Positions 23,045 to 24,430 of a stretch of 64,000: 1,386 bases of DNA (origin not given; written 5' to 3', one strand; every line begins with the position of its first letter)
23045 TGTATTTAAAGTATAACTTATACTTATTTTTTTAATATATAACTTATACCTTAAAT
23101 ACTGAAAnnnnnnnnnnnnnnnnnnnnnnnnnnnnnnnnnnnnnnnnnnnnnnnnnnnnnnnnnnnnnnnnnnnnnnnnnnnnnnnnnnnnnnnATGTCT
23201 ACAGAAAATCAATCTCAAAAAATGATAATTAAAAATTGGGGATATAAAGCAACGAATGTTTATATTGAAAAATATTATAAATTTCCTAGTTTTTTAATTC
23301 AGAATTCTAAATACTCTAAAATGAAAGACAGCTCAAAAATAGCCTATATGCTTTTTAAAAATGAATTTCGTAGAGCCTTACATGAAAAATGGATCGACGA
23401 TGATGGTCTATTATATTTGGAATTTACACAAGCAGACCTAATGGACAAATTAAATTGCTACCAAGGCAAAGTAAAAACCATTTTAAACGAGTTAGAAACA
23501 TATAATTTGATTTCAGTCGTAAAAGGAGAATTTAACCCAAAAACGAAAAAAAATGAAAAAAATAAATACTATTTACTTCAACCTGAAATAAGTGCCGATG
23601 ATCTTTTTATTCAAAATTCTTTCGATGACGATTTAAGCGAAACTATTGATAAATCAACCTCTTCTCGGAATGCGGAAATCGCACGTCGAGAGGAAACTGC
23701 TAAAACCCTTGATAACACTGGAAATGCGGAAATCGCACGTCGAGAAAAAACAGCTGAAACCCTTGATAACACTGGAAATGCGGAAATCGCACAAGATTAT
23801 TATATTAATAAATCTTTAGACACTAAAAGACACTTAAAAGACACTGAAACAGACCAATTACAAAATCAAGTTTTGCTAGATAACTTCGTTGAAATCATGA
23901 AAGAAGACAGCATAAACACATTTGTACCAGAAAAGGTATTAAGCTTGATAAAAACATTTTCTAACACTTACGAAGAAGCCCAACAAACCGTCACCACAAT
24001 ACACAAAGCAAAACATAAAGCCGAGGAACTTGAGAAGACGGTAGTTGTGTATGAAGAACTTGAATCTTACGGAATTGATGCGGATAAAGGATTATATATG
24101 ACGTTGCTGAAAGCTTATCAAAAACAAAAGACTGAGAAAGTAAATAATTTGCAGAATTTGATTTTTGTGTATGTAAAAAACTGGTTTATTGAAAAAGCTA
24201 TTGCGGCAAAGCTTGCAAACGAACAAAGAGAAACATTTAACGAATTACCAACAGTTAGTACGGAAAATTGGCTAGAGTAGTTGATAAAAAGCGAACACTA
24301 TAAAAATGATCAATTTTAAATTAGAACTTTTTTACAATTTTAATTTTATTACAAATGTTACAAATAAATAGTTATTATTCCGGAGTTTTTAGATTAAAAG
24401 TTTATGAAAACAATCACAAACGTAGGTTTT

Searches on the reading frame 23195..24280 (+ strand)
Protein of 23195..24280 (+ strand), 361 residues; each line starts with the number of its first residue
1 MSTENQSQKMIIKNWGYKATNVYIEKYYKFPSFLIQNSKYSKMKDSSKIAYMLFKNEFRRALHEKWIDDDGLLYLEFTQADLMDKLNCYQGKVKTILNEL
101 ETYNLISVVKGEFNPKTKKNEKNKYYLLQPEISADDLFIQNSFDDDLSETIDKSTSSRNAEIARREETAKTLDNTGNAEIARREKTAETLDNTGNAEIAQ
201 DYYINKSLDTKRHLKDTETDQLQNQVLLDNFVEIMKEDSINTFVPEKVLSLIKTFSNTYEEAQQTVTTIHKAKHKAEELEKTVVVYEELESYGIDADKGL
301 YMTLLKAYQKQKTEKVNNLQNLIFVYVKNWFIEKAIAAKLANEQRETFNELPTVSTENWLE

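Call 55: search_protein_families(library=pfam, proteins=[window:23195-24280:+])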
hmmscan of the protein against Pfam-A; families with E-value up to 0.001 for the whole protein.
window:23195-24280:+ (361 aa): 1 family
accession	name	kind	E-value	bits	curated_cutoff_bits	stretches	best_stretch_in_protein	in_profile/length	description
PF06970.17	RepA_N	-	6.6e-20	71.2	30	1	26-100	2-76/76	Replication initiator protein A (RepA) N-terminus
